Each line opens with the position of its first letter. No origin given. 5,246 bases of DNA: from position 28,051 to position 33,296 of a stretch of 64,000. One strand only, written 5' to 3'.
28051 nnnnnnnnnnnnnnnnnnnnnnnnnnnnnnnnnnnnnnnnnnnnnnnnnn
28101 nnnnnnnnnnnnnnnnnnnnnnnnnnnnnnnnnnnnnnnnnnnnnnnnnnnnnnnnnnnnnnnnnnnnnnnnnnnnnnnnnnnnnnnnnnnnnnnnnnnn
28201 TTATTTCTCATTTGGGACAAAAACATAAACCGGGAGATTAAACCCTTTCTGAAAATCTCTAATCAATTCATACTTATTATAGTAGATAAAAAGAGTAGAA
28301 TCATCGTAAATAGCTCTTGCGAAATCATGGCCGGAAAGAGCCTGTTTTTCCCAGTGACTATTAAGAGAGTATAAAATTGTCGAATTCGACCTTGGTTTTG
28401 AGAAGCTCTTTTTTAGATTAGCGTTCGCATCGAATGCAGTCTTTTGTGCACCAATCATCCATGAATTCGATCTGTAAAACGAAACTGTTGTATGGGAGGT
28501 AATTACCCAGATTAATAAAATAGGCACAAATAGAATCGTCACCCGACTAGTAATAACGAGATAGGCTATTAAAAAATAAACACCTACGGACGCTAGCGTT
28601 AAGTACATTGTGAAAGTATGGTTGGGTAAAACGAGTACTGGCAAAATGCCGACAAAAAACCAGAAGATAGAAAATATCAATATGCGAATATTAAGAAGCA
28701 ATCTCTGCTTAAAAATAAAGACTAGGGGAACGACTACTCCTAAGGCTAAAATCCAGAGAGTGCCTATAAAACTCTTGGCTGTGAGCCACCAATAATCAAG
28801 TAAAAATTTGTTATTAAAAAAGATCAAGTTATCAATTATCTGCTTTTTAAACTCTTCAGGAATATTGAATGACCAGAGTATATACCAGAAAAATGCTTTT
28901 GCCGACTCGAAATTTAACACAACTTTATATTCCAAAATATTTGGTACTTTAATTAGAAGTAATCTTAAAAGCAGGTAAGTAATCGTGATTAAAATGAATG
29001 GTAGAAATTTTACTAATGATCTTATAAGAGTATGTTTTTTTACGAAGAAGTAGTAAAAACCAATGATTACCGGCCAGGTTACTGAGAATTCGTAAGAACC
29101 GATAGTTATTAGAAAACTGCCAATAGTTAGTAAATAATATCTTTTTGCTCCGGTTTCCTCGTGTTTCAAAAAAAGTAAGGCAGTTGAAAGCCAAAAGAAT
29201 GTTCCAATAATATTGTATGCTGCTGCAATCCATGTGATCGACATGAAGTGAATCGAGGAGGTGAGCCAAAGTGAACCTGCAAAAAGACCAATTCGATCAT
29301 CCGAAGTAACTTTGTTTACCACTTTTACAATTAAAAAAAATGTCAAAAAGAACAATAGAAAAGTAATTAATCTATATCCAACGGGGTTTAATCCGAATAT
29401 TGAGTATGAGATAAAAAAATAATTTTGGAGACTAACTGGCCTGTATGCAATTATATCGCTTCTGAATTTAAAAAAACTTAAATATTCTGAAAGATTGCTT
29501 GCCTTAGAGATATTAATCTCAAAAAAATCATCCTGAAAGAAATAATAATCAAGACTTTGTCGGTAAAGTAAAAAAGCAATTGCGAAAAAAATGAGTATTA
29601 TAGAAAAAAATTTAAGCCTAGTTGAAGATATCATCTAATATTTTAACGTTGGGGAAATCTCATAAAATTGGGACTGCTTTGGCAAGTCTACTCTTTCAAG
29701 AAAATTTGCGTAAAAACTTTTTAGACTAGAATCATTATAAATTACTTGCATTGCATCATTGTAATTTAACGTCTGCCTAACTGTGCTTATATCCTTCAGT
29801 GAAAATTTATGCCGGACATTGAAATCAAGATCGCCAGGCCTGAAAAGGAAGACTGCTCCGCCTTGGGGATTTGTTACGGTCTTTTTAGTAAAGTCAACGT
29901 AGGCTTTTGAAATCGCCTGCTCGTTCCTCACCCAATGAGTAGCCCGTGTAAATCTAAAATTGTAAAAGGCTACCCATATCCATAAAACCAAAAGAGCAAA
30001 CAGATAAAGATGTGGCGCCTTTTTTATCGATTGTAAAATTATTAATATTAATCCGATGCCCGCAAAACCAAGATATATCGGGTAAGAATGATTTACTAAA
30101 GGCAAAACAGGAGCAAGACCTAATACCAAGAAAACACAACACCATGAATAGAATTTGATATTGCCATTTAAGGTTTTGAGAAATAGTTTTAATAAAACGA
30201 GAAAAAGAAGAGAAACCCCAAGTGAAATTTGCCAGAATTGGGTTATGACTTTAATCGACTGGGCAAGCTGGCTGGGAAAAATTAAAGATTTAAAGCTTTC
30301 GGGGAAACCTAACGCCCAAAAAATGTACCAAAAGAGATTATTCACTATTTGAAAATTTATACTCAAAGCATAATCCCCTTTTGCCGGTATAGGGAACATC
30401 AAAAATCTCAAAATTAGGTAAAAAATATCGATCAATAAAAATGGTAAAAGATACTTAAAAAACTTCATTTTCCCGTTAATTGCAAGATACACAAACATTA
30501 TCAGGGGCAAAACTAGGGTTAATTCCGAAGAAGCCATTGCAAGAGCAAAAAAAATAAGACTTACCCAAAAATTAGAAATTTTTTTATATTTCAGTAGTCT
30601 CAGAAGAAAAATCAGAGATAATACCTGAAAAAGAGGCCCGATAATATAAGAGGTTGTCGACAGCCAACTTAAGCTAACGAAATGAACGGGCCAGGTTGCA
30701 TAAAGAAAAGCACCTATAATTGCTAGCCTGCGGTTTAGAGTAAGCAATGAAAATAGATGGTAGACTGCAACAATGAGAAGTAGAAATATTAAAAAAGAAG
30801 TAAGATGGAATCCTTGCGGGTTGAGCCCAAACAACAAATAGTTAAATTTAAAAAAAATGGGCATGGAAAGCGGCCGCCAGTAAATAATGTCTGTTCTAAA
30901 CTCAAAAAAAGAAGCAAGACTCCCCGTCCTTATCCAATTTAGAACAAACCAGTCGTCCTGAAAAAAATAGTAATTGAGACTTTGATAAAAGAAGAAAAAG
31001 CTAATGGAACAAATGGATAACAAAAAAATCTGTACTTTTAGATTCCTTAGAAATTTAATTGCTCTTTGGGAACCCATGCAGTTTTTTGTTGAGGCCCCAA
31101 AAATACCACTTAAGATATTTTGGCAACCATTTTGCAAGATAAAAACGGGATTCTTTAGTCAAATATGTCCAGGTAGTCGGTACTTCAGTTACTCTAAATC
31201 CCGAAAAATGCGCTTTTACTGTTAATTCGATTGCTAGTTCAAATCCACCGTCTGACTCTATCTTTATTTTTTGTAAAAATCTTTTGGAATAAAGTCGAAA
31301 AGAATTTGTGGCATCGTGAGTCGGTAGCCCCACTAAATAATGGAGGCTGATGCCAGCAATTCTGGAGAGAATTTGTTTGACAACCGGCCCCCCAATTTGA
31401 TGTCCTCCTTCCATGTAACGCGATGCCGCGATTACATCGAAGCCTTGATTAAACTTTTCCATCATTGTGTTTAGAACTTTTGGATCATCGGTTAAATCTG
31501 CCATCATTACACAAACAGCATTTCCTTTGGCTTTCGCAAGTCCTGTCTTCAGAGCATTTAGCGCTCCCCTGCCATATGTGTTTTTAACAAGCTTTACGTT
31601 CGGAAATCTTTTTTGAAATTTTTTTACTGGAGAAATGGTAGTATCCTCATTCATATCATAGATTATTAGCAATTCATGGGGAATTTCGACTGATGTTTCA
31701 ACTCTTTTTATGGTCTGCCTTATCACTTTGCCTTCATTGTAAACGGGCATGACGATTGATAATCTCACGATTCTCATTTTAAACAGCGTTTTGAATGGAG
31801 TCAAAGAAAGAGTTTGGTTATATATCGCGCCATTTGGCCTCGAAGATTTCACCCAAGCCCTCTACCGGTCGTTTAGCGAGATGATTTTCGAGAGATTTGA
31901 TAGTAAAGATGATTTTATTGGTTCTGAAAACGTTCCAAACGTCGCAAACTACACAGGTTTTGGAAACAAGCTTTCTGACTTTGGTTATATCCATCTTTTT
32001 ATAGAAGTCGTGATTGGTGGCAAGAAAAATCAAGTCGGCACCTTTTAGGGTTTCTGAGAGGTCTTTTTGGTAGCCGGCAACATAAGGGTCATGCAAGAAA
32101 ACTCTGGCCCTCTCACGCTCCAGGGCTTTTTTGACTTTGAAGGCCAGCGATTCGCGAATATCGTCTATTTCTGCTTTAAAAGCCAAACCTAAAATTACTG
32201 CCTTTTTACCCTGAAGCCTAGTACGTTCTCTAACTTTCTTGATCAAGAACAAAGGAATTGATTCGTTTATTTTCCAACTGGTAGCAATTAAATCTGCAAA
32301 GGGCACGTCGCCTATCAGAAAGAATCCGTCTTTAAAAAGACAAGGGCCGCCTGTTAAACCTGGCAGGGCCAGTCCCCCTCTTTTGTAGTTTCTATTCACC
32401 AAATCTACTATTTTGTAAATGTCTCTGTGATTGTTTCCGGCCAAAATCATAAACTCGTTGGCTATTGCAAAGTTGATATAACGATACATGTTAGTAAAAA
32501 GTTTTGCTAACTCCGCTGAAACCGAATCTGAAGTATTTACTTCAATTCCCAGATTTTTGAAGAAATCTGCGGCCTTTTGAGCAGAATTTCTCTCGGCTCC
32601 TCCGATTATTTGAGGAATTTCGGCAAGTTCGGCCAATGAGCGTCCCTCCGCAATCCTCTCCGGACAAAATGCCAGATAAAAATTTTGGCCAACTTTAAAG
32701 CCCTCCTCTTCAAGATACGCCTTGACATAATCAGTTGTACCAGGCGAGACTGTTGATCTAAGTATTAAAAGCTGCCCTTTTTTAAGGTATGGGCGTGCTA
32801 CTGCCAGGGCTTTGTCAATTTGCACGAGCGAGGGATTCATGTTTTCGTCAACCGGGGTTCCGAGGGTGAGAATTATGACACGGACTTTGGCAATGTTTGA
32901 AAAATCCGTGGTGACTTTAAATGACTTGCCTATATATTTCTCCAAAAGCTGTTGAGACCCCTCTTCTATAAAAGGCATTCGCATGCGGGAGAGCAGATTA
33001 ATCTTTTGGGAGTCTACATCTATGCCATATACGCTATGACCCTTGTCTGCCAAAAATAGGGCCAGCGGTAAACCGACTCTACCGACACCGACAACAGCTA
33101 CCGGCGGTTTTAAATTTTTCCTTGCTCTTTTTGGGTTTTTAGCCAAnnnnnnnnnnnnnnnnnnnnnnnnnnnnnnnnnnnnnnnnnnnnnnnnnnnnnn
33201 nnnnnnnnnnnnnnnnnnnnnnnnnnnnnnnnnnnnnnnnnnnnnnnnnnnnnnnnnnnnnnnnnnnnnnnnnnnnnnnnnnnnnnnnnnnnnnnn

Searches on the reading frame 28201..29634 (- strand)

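Call 4: search_protein_families(library=pfam, proteins=[window:28201-29634:-], max_evalue=1)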
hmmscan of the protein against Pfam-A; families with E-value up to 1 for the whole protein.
window:28201-29634:- (477 aa): 1 family
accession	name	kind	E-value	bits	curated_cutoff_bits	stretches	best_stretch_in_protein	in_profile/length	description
PF13231.12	PMT_2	-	2.3e-05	25.1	26.1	1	75-220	12-151/160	Dolichyl-phosphate-mannose-protein mannosyltransferase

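Call 5: search_protein_families(library=ncbifam, proteins=[window:28201-29634:-], max_evalue=1)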
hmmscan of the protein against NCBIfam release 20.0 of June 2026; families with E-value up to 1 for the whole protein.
window:28201-29634:- (477 aa): 0 families

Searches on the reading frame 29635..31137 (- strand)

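Call 17: search_protein_families(library=pfam, proteins=[window:29635-31137:-], max_evalue=0.01)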
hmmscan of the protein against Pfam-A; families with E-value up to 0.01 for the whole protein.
window:29635-31137:- (500 aa): 1 family
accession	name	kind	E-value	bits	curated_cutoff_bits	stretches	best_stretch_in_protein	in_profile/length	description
PF13231.12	PMT_2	-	3.1e-07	31.2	26.1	1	89-242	3-153/160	Dolichyl-phosphate-mannose-protein mannosyltransferase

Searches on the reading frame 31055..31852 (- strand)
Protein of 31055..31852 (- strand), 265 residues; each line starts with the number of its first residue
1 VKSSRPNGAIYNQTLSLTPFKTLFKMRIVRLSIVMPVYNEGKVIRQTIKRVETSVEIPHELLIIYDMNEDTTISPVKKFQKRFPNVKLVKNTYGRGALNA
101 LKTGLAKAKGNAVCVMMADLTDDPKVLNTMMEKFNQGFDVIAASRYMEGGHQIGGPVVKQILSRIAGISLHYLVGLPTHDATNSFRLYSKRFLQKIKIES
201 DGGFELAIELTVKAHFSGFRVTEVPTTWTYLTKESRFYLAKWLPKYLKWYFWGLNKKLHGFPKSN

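Call 27: search_protein_families(library=pfam, proteins=[window:31055-31852:-], max_evalue=0.001)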
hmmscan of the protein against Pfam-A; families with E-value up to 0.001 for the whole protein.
window:31055-31852:- (265 aa): 3 families
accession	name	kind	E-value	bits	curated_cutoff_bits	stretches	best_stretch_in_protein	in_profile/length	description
PF00535.33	Glycos_transf_2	-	1.2e-23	84.4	23.3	1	32-196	1-167/168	Glycosyl transferase family 2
PF13641.12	Glyco_tranf_2_3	-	4.6e-05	24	27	1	31-145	3-123/230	Glycosyltransferase like family 2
PF12804.13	NTP_transf_3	-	0.0001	23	27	1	83-151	57-129/160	MobA-like NTP transferase domain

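Call 54: search_protein_families(library=ncbifam, proteins=[window:31055-31852:-], max_evalue=0.00001)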
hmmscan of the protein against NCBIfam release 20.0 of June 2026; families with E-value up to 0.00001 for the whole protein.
window:31055-31852:- (265 aa): 11 families
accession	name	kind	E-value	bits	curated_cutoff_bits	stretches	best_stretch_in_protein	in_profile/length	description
NF047588.1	GlcsyltransPgfSStrep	equivalog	2.6e-20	72.9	500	1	30-196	2-167/308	glycosyltransferase PgfS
TIGR03937.1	PgaC_IcaA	equivalog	9.1e-13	47.9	422.3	1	27-142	43-158/407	poly-beta-1,6-N-acetyl-D-glucosamine synthase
NF007482.0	PRK10073.1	equivalog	1.3e-12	47.4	423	1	29-134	6-110/334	glycosyltransferase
NF041391.1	DPhHxTase_Halo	equivalog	7.8e-11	41.4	375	1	35-228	1-183/213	dolichyl-phosphate hexose transferase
NF058614.1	PPMAGASynPpgS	equivalog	1.2e-10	41.2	370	1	33-230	4-198/226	polyprenyl-phospho-N-acetylgalactosaminyl synthase PpgS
NF007986.1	PRK10714.1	equivalog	2.9e-10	39.7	529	1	27-146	4-127/316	undecaprenyl-phosphate 4-deoxy-4-formamido-L-arabinose transferase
NF050050.1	ProtGlycPglI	equivalog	3.3e-09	36.6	500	1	30-148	3-122/306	GalNAc(5)-diNAcBac-PP-undecaprenol beta-1,3-glucosyltransferase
TIGR04182.1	glyco_TIGR04182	equivalog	8.4e-09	35.2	325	1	32-235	3-197/293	S-layer glycoprotein N-glycosyltransferase AglJ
TIGR04283.1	glyco_like_mftF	equivalog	1.3e-08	34.7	182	1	31-132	1-95/221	TIGR04283 family arsenosugar biosynthesis glycosyltransferase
NF047683.1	TeichurnBiosyTuaG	equivalog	2.8e-07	30.4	400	1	31-129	8-106/252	teichuronic acid biosynthesis protein TuaG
TIGR03111.1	glyc2_xrt_Gpos1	hypoth_equivalog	1.1e-06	27.7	363.95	1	27-142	47-164/439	TIGR03111 family XrtG-associated glycosyltransferase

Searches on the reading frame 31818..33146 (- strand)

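Call 17: search_protein_families(library=pfam, proteins=[window:31818-33146:-], max_evalue=0.01)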
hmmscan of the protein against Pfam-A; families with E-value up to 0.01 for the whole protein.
window:31818-33146:- (442 aa): 9 families
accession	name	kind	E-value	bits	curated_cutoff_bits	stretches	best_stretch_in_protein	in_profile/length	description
PF03721.20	UDPG_MGDP_dh_N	-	1.2e-40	139.5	27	1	16-191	3-182/187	UDP-glucose/GDP-mannose dehydrogenase family, NAD binding domain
PF03720.21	UDPG_MGDP_dh_C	-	1.6e-21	77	30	1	318-408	2-102/103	UDP-glucose/GDP-mannose dehydrogenase family, UDP binding domain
PF00984.24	UDPG_MGDP_dh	-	7.4e-09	36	25.4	1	210-281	2-75/94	UDP-glucose/GDP-mannose dehydrogenase family, central domain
PF03446.21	NAD_binding_2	-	2.6e-08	34.5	21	1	16-151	2-113/161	NAD binding domain of 6-phosphogluconate dehydrogenase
PF01210.29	NAD_Gly3P_dh_N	-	2.3e-05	24.9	23.1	0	16-87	2-68/158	NAD-dependent glycerol-3-phosphate dehydrogenase N-terminus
PF02254.24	TrkA_N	-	0.00086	20.1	23.8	1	16-60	1-45/116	TrkA-N domain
PF14084.11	DUF4264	-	0.0012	18.9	27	0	239-259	12-32/52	Protein of unknown function (DUF4264)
PF03807.23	F420_oxidored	-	0.0025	18.8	21.6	0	16-55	2-43/94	NADP oxidoreductase coenzyme F420-dependent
PF02737.24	3HCDH_N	-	0.0025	18.2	22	1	16-55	2-41/180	3-hydroxyacyl-CoA dehydrogenase, NAD binding domain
